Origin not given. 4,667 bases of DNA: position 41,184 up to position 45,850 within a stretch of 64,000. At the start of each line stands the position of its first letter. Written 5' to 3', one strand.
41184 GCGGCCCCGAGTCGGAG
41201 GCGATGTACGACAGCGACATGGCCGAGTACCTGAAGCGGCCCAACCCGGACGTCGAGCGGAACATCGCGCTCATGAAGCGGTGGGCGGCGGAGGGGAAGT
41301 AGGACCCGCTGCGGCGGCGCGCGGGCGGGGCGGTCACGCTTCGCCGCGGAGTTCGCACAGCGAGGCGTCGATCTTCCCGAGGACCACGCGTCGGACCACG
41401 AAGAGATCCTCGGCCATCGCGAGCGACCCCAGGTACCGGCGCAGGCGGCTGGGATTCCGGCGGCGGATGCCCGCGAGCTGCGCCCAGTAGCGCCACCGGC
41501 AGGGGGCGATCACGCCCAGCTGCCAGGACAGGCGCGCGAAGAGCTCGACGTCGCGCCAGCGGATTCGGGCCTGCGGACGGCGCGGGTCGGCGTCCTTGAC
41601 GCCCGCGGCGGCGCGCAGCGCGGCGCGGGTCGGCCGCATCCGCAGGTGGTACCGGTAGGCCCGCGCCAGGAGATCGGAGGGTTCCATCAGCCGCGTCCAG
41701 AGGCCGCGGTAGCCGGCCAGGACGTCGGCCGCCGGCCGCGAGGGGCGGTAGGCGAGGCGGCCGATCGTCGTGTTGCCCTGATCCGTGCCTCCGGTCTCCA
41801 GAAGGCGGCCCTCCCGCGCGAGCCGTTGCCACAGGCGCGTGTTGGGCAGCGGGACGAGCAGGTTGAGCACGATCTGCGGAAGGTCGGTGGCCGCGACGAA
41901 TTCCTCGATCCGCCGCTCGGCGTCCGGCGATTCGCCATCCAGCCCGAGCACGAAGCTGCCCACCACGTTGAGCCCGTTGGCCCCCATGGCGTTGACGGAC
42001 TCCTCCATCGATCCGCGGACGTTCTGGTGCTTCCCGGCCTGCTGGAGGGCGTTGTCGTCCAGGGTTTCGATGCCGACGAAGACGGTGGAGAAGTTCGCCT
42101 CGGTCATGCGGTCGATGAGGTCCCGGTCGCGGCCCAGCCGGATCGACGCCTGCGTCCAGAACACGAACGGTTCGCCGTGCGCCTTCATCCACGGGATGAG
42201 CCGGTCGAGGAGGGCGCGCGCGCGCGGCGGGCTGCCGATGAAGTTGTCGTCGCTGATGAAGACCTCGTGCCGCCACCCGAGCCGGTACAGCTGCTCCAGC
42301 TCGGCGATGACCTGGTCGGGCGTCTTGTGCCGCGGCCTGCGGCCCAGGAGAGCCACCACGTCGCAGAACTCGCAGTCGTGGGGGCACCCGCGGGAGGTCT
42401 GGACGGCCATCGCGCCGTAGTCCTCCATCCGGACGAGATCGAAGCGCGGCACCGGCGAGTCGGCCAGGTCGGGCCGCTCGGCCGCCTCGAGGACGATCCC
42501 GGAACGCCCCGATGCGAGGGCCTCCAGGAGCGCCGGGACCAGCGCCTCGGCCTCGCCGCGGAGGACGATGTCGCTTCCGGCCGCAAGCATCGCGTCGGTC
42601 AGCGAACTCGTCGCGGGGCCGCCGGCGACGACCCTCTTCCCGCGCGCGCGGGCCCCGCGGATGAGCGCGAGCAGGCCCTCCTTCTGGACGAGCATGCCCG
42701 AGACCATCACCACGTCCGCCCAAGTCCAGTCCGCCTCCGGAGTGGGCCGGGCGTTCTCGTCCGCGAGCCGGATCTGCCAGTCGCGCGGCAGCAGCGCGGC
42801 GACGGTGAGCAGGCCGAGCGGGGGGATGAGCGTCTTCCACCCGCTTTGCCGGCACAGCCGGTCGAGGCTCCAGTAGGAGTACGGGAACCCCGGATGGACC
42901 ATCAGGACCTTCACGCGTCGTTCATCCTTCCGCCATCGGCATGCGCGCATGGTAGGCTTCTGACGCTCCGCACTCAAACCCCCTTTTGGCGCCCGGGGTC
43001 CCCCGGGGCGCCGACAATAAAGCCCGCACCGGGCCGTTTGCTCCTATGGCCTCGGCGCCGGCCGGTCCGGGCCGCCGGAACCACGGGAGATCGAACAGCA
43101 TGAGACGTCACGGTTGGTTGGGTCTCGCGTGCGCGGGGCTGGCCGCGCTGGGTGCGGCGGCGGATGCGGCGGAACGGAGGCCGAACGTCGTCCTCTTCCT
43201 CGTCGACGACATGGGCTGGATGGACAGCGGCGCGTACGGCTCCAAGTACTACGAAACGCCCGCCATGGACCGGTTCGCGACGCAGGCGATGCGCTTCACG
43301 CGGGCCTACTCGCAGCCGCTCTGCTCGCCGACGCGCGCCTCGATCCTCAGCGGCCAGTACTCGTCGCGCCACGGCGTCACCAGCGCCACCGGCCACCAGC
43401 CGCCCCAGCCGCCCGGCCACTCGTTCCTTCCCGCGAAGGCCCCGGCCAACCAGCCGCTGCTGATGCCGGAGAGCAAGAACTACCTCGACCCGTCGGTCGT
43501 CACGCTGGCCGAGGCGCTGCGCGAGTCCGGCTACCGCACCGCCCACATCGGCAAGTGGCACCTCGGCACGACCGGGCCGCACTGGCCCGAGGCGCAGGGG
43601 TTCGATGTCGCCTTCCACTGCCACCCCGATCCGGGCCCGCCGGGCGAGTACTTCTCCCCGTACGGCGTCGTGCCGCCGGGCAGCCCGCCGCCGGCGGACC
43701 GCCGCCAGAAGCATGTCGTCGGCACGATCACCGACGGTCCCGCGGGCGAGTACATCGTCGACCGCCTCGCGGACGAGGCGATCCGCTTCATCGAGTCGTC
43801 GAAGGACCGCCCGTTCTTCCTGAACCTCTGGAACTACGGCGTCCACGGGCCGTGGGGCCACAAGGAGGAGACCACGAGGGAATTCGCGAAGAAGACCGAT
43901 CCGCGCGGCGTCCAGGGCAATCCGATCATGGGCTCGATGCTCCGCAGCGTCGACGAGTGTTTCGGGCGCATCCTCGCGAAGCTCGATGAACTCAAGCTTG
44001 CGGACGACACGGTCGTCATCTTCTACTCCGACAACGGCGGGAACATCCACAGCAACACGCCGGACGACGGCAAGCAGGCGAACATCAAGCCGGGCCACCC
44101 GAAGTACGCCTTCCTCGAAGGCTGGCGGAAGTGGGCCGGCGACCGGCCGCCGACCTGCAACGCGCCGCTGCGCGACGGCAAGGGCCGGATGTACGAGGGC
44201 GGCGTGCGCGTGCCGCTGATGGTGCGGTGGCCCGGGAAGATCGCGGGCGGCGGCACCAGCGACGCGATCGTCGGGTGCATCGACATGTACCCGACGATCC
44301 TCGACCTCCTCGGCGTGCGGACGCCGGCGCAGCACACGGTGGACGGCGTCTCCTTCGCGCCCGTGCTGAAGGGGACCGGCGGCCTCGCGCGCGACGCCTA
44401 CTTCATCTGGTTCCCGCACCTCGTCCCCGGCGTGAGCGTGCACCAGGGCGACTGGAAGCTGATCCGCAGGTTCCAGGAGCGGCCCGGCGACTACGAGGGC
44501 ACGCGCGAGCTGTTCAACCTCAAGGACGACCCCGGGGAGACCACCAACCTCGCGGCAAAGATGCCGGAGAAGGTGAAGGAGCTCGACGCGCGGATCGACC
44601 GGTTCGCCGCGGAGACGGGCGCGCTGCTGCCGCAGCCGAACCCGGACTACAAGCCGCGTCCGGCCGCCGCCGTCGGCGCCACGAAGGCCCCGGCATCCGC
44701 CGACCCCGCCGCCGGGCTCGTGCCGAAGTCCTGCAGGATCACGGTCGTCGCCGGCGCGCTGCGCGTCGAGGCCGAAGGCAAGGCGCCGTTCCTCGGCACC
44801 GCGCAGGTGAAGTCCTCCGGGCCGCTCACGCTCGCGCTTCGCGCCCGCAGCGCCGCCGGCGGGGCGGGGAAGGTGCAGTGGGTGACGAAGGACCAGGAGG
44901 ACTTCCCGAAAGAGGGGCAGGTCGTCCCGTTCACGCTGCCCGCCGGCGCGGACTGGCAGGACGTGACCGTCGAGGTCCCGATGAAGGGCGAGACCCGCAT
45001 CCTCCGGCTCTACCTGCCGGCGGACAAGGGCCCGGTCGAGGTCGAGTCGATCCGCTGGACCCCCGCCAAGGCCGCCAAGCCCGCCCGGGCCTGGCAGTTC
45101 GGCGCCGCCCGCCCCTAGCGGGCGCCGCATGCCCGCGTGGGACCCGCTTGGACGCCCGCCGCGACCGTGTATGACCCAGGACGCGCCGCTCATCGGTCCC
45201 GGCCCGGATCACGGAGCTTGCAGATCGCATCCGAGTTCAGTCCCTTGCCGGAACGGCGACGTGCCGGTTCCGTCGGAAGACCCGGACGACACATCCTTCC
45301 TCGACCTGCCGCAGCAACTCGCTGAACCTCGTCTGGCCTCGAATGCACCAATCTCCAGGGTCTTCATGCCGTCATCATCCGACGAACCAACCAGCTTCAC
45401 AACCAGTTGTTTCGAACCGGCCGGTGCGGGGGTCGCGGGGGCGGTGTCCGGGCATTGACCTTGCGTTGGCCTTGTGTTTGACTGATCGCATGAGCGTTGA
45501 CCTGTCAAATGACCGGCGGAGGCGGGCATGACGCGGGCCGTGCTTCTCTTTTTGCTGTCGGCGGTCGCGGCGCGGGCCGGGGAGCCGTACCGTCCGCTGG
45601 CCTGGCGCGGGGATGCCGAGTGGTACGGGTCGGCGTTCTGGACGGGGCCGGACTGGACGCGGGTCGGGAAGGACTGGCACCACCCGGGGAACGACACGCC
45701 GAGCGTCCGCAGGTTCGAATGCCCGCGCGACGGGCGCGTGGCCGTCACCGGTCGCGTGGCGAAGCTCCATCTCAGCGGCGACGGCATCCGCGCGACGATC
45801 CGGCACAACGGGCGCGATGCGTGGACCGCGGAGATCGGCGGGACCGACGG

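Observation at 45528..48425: Third paralog of the propeller/CxxCH family, 33 kb away and downstream of an atypical intergenic region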

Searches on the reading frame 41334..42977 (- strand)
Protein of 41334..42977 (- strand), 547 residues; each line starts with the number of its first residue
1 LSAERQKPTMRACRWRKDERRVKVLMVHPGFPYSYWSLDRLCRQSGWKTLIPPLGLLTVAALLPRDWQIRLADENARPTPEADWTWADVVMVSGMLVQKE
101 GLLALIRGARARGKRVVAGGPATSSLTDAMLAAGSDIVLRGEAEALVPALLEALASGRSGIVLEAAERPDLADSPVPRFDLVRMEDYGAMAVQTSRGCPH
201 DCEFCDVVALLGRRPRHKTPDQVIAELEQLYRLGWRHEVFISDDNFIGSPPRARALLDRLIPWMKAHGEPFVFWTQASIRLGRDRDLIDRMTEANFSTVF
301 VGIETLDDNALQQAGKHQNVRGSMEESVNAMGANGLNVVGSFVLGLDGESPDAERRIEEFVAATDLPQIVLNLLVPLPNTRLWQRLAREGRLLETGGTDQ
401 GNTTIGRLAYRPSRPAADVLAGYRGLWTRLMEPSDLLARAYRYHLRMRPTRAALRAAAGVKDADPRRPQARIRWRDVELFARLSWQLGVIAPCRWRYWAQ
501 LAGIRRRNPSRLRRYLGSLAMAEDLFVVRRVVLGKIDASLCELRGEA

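Call 9: search_protein_families(library=pfam, proteins=[window:41334-42977:-], max_evalue=0.001)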
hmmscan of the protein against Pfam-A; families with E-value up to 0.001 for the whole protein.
window:41334-42977:- (547 aa): 2 families
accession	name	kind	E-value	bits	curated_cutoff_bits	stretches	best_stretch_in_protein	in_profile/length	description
PF13282.11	DUF4070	-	3.7e-29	102.1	22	1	380-536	1-142/144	Domain of unknown function (DUF4070)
PF04055.27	Radical_SAM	-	3.1e-16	60.4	29.5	1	193-354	2-159/166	Radical SAM superfamily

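Call 28: search_protein_families(library=ncbifam, proteins=[window:41334-42977:-], max_evalue=0.01)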
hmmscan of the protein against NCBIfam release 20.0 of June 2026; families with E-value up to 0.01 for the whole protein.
window:41334-42977:- (547 aa): 23 families
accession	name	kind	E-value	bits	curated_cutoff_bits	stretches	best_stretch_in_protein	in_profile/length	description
TIGR04013.1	B12_SAM_MJ_1487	hypoth_equivalog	3.1e-23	82.2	251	1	87-385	44-356/382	TIGR04013 family B12-binding domain/radical SAM domain-containing protein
TIGR04014.1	B12_SAM_MJ_0865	equivalog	8.3e-20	71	360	2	97-236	52-207/434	methyl-coenzyme M reductase glutamine C-methyltransferase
TIGR03471.1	HpnJ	equivalog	1.1e-18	67.4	577.6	1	190-405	198-408/472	hopanoid biosynthesis associated radical SAM protein HpnJ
TIGR04367.1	HpnR_B12_rSAM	equivalog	2.3e-18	66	650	1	100-389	75-376/490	hopanoid C-3 methylase HpnR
TIGR04072.2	rSAM_ladder_B12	equivalog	3.2e-18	65.6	360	1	112-352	97-337/443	lipid biosynthesis B12-binding/radical SAM protein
TIGR04479.1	bcpD_PhpK_rSAM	subfamily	1.3e-17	63.3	600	1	167-362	219-407/504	PhpK family radical SAM P-methyltransferase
NF050148.1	rSAM_ApyD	equivalog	1.4e-14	53.5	750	1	115-387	105-394/645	RiPP biosynthesis radical SAM protein ApyD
NF033070.1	rSAM_AprD4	equivalog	5.4e-13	48.6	500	1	48-388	37-391/456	AprD4 family radical SAM diol-dehydratase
NF033712.0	B12_rSAM_KedN5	subfamily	9.4e-13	47.2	700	1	187-386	193-391/624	KedN5 family methylcobalamin-dependent radical SAM C-methyltransferase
NF045585.1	rSAM_slr0320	equivalog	1.8e-11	43.3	775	1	186-327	233-371/511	photosystem II high light acclimation radical SAM protein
NF038361.1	rSAM_Sden_1168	equivalog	2.9e-11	42.6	575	1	189-385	282-472/560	Sden_1168 family B12-binding radical SAM P-methyltransferase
TIGR03975.1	rSAM_ocin_1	subfamily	3.7e-11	42.2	281.85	1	83-316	125-383/606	RiPP maturation radical SAM C-methyltransferase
TIGR02026.1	BchE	equivalog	6.9e-11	41.7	481.35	1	177-387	175-388/497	magnesium-protoporphyrin IX monomethyl ester anaerobic oxidative cyclase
NF040546.1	rSAM_CUAEP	equivalog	5.2e-10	38.6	500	1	127-344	91-321/468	CUAEP/CCAEP-tail radical SAM (seleno)protein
NF040542.1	rSAM_RCCLKC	equivalog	6.5e-09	35.4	450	1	168-370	159-356/423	arsinothricin biosynthesis radical SAM protein ArsL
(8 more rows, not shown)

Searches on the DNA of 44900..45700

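Call 60: search_rna_families(source=window, start=44900, end=45700, threshold=evalue, max_evalue=1)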
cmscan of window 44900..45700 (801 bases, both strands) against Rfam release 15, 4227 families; matches with E-value up to 1: 0.
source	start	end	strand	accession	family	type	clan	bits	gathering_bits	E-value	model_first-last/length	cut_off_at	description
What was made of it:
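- Tried and rejected: RNA element or promoter in the 409-bp spacer: no Rfam match at E<=1 (call 60) and no sigma-70-like site.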
